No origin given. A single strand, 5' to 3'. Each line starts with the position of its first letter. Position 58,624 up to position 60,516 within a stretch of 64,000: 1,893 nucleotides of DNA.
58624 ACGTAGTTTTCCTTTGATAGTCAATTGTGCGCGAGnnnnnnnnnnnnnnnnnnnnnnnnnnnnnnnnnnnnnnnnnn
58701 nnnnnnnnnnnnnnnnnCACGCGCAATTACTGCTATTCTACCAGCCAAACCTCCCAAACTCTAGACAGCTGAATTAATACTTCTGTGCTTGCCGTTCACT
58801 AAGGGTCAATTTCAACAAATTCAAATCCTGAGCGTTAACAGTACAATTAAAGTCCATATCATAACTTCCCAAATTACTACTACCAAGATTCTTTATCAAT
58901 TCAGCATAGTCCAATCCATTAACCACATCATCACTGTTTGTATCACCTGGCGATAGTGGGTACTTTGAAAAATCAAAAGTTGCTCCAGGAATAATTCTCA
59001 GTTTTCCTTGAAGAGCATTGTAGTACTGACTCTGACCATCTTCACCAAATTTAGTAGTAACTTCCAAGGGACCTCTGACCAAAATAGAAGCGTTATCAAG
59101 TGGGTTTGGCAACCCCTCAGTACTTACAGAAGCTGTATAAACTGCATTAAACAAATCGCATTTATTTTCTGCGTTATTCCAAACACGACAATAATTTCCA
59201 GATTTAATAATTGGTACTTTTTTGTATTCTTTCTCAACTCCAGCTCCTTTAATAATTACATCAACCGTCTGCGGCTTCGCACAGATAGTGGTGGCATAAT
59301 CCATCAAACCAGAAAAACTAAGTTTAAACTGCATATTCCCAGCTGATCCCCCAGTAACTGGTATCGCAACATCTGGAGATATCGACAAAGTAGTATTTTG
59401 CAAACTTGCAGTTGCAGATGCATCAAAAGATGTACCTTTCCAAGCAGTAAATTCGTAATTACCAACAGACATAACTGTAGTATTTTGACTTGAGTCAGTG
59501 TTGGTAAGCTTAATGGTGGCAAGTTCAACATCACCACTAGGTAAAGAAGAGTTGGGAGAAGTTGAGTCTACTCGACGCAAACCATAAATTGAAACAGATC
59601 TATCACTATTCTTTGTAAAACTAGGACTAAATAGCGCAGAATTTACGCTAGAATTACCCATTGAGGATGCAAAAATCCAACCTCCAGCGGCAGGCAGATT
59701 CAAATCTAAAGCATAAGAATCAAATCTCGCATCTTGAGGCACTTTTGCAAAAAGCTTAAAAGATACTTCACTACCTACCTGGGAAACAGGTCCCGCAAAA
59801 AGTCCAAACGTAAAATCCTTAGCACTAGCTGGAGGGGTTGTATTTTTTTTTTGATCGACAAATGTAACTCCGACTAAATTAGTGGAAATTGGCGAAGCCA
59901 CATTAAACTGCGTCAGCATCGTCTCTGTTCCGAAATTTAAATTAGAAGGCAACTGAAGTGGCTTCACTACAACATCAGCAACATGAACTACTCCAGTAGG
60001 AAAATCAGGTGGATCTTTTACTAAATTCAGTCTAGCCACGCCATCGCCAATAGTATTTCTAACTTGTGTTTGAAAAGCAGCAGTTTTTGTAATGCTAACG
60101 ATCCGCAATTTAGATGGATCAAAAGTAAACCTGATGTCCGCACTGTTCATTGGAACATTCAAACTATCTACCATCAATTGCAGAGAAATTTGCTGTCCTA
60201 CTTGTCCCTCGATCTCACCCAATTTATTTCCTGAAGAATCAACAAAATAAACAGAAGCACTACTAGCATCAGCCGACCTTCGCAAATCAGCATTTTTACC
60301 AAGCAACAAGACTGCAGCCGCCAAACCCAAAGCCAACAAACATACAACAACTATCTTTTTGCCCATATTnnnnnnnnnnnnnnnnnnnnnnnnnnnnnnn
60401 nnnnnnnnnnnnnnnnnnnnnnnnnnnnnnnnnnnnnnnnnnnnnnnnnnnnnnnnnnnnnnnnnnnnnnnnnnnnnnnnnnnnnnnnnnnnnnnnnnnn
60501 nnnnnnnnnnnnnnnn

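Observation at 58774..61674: Two adjacent cohesin-domain proteins, one carrying a textbook tandem dockerin: a putative cohesin-dockerin (cellulosome-like) surface assembly system in a small-genome bacterium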

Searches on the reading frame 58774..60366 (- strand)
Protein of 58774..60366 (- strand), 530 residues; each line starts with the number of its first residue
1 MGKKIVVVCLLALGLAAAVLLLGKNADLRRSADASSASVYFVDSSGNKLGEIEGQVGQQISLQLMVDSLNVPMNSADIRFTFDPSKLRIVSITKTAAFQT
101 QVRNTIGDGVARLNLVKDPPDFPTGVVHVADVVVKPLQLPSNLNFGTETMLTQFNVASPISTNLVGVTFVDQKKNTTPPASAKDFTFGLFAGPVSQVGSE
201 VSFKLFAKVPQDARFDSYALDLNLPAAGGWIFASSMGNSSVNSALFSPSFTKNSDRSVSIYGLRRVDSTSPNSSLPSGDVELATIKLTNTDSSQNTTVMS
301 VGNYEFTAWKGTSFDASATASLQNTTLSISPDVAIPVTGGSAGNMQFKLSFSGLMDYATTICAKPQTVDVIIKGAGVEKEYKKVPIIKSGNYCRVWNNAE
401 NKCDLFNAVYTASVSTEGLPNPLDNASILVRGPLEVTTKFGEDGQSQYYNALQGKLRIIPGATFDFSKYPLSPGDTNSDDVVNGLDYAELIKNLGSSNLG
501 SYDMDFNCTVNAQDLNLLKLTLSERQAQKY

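Call 3: search_protein_families(library=pfam, proteins=[window:58774-60366:-], max_evalue=1)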
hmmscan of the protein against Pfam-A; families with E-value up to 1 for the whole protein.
window:58774-60366:- (530 aa): 2 families
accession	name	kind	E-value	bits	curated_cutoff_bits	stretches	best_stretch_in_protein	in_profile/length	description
PF00404.24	Dockerin_1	-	1e-08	35.7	22.9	1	473-521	1-55/57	Dockerin type I domain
PF00963.24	Cohesin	-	1.4e-05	25.7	24.1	1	48-101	4-58/139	Cohesin domain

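Call 8: find_homologous_proteins(query=window:58774-60366:-)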
Query window:58774-60366:- (530 aa): 3 proteins with E <= 0.001 among 8000 candidates.
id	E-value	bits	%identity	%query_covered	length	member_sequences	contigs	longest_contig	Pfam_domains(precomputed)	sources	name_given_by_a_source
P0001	0.0e+0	1164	100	100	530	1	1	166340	PF00404.25,PF00963.25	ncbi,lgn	-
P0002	0.0e+0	1061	89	100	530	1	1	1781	PF00404.25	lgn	-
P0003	6.7e-228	776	67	97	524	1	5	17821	PF00404.25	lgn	-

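Call 9: find_encoding_contigs(protein=P0001, flank=10000, max_places=4)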
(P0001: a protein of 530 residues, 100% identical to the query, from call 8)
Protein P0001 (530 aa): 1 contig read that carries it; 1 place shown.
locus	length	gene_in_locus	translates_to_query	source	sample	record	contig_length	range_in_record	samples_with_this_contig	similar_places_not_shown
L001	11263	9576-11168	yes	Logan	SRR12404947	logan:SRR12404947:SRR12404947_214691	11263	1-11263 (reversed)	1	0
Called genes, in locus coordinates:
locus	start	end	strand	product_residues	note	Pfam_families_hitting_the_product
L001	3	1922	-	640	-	?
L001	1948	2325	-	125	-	-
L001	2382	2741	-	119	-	PF18895:T4SS_pilin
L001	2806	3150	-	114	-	PF18895:T4SS_pilin (weak)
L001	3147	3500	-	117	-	PF18895:T4SS_pilin (weak)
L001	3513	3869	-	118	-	PF18895:T4SS_pilin (weak)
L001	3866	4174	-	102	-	PF18895:T4SS_pilin (weak)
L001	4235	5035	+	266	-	PF14402:7TM_transglut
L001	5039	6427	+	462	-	PF14397:ATPgrasp_ST, PF02655:ATP-grasp_3 (faint), PF08443:RimK (faint), PF05618:RimB-like (faint)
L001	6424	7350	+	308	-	PF02655:ATP-grasp_3 (faint), PF08443:RimK, PF02955:GSH-S_ATP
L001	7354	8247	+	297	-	PF08443:RimK, PF02655:ATP-grasp_3 (weak), PF02750:Synapsin_C (weak), PF02955:GSH-S_ATP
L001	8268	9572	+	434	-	-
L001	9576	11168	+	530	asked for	PF00963:Cohesin (faint), PF00404:Dockerin_1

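Call 10: find_encoding_contigs(protein=P0003, flank=10000, max_places=5)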
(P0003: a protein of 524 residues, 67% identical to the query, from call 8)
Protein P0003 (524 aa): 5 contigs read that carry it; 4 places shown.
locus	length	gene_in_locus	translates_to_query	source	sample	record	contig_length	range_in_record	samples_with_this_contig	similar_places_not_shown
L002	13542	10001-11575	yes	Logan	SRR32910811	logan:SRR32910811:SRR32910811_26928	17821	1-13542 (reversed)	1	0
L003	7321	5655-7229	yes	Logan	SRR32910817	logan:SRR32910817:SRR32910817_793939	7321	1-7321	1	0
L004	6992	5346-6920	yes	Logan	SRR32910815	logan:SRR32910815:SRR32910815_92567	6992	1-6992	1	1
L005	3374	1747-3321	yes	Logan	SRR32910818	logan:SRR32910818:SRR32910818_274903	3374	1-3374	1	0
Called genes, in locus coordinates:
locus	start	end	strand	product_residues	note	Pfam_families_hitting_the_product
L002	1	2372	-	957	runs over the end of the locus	-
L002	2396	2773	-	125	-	-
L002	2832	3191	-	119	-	PF18895:T4SS_pilin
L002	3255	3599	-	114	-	-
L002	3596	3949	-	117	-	PF18895:T4SS_pilin (weak)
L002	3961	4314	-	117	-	PF18895:T4SS_pilin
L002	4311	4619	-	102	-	PF18895:T4SS_pilin (weak)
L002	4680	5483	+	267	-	PF14402:7TM_transglut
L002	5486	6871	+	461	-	PF14397:ATPgrasp_ST, PF02655:ATP-grasp_3 (faint), PF08443:RimK (faint), PF05618:RimB-like (faint)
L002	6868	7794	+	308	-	PF02655:ATP-grasp_3 (weak), PF08443:RimK, PF02955:GSH-S_ATP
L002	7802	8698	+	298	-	PF18030:Rimk_N (weak), PF02655:ATP-grasp_3 (weak), PF02750:Synapsin_C (weak), PF08443:RimK, PF02955:GSH-S_ATP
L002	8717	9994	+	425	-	-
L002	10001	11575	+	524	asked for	PF00404:Dockerin_1 (weak)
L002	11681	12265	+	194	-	PF14066:DUF4256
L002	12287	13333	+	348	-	PF00704:Glyco_hydro_18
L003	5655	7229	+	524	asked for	PF00404:Dockerin_1 (weak)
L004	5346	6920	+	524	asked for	PF00404:Dockerin_1 (weak)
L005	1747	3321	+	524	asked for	PF00404:Dockerin_1 (weak)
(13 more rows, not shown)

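Call 15: list_cluster_members(proteins=[P0001, P0004])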
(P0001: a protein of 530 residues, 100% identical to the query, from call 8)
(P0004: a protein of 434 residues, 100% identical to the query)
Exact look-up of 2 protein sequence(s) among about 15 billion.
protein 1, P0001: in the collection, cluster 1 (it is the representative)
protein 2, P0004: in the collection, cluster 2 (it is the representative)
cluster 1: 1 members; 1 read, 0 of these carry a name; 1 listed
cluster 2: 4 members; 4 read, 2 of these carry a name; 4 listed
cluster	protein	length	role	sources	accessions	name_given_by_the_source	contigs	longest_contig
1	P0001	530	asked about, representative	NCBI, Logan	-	-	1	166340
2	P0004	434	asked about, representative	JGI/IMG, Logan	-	hypothetical protein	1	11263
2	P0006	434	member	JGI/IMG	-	hypothetical protein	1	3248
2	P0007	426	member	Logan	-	-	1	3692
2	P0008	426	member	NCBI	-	-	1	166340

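Call 20: search_solved_structures(query=window:58774-60366:-, max_evalue=1, show_alignments=3)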
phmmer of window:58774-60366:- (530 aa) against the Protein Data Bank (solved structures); distinct sequences matched with E-value up to 1: 3.
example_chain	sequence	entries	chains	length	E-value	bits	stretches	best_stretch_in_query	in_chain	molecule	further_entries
5m2o_A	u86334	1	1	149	0.022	17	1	54-147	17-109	Putative cellulosomal scaffoldin protein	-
5aoz_A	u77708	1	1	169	0.029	16.6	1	54-146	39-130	PUTATIVE CELLULOSOMAL SCAFFOLDIN PROTEIN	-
5m2s_A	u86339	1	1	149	0.098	14.8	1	49-161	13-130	Putative cellulosomal scaffoldin protein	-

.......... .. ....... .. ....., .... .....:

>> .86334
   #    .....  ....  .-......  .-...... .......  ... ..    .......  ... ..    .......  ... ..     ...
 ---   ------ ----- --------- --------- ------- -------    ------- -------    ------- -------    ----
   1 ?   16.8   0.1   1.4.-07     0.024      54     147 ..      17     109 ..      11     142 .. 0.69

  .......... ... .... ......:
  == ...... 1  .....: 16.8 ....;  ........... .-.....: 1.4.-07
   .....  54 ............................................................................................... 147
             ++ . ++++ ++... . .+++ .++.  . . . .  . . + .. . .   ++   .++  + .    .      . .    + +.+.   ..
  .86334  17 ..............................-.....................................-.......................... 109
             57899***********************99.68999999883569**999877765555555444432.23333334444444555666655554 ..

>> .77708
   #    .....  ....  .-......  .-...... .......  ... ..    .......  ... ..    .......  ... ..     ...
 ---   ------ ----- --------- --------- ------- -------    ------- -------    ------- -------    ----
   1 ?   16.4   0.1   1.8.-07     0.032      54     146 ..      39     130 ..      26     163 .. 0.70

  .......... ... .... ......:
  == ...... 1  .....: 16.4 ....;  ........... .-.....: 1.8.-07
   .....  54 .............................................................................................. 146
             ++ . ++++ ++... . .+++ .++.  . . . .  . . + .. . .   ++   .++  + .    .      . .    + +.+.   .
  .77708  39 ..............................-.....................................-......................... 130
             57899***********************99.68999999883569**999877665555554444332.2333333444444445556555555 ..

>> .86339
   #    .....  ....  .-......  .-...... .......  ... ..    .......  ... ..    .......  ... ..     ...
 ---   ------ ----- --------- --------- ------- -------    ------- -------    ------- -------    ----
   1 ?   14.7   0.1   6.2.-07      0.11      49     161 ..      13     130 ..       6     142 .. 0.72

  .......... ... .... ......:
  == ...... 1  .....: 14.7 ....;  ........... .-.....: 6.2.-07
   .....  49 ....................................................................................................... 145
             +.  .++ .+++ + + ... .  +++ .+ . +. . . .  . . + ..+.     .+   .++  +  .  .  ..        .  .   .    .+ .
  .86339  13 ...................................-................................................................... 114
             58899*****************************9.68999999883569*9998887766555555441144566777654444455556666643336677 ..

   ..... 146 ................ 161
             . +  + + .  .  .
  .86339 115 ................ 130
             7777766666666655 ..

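Call 33: search_protein_families(library=ncbifam, proteins=[window:58774-60366:-], max_evalue=0.01)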
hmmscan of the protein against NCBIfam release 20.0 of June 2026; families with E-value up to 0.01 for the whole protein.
window:58774-60366:- (530 aa): 0 families

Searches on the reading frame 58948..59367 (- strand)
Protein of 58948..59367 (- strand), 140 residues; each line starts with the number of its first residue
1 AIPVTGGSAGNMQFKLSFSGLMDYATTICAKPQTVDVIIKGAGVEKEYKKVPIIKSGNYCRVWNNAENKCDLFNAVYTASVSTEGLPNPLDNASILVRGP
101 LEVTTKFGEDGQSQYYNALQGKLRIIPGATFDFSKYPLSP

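Call 52: search_protein_families(library=pfam, proteins=[window:58948-59367:-], max_evalue=10)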
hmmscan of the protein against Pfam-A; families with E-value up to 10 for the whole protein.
seq(140 aa): 0 families

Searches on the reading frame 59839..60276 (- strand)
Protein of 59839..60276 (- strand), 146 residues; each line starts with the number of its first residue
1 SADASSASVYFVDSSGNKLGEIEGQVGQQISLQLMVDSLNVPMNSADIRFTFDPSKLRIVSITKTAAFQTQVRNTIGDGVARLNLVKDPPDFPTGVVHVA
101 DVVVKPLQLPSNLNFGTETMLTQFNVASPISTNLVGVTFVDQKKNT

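Call 67: predict_structure(alignment_id=A7)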
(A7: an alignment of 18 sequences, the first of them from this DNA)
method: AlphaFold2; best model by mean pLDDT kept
length: 146 residues; sequences in the alignment: 18
mean_pLDDT: 86.1   pTM: 0.82
mean pLDDT of the five models: 86.1, 74.2, 73.1, 72.3, 62.1
residues with pLDDT >= 90: 76; 70-90: 54; 50-70: 10; < 50: 6
segments of 3 or more residues with pLDDT < 50: 1-4
pLDDT, mean of each block of 10 residues (from residue 1): 68 90 93 92 90 94 84 73 87 89 95 91 83 92 60
secondary structure, 60 per line:
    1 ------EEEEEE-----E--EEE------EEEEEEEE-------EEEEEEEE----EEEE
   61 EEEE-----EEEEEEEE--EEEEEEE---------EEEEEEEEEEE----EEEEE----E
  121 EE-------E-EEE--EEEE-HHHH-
elements in order: E7-12 E21-23 E30-37 E45-52 E57-64 E70-77 E80-86 E96-106 E111-115 E120-122 E132-134 E137-140 H142-145

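Call 71: fold_search(model_id=the predicted structure, library=pdb)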
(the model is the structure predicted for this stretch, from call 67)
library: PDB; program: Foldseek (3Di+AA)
matches with E <= 10: 1940; with E <= 0.001: 87
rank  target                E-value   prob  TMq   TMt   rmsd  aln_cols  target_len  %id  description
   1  6kgf_C                4.8e-09  1.00  0.74  0.73   2.7       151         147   11  Crystal structure of CaDoc0917(R16D)-CaCohA2 complex at pH 8.2 (released 2020-07-08)
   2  6kgf_A                3.3e-08  1.00  0.72  0.73   2.8       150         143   12  Crystal structure of CaDoc0917(R16D)-CaCohA2 complex at pH 8.2 (released 2020-07-08)
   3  6kgd_A                3.7e-08  1.00  0.72  0.72   3.1       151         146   12  Crystal structure of CaDoc0917(R49D)-CaCohA2 complex at pH 8.0 (released 2020-07-08)
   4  1g1k_A                4.3e-08  1.00  0.75  0.76   2.5       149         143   11  COHESIN MODULE FROM THE CELLULOSOME OF CLOSTRIDIUM CELLULOLYTICUM (released 2000-11-22)
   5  6kgc_A                5.0e-08  1.00  0.74  0.75   2.5       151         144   11  Crystal structure of CaDoc0917(R49D)-CaCohA2 complex at pH 5.4 (released 2020-07-08)
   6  6kge_A                8.5e-08  1.00  0.73  0.75   2.7       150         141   11  Crystal structure of CaDoc0917(R16D)-CaCohA2 complex at pH 5.5 (released 2020-07-08)
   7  2vn5_C                9.4e-08  1.00  0.74  0.73   2.5       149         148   13  The Clostridium cellulolyticum dockerin displays a dual binding mode for its cohesin partner (released 2008-05-20)
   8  2vn5_A                1.0e-07  1.00  0.74  0.76   2.5       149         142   13  The Clostridium cellulolyticum dockerin displays a dual binding mode for its cohesin partner (released 2008-05-20)
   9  2ccl_A                2.7e-07  1.00  0.73  0.72   2.6       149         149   13  THE S45A, T46A MUTANT OF THE TYPE I COHESIN-DOCKERIN COMPLEX FROM THE CELLULOSOME OF CLOSTRIDIUM THERMOCELLUM (released 2007-02-13)
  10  4ums                  3.0e-07  1.00  0.67  0.64   3.5       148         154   10  The crystal structure of the seventh ScaB type I cohesin from Pseudobacteroides cellulosolvens (released 2015-05-06)
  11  3kcp_A                3.1e-07  1.00  0.71  0.37   3.4       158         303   14  Crystal structure of interacting Clostridium thermocellum multimodular components (released 2010-02-09)
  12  2vn6_A                3.5e-07  1.00  0.74  0.72   2.5       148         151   11  The Clostridium cellulolyticum dockerin displays a dual binding mode for its cohesin partner (released 2008-05-13)
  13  4dh2_A                4.7e-07  1.00  0.72  0.67   2.5       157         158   12  Crystal structure of Coh-OlpC(Cthe_0452)-Doc435(Cthe_0435) complex: A novel type I Cohesin-Dockerin complex from Clost (released 2012-11-28)
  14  4dh2_C                5.3e-07  1.00  0.73  0.69   2.6       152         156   12  Crystal structure of Coh-OlpC(Cthe_0452)-Doc435(Cthe_0435) complex: A novel type I Cohesin-Dockerin complex from Clost (released 2012-11-28)
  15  5nrm_A                5.3e-07  1.00  0.70  0.72   3.1       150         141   11  Crystal structure of the sixth cohesin from Acetivibrio cellulolyticus' scaffoldin B in complex with Cel5 dockerin S51 (released 2018-01-31)
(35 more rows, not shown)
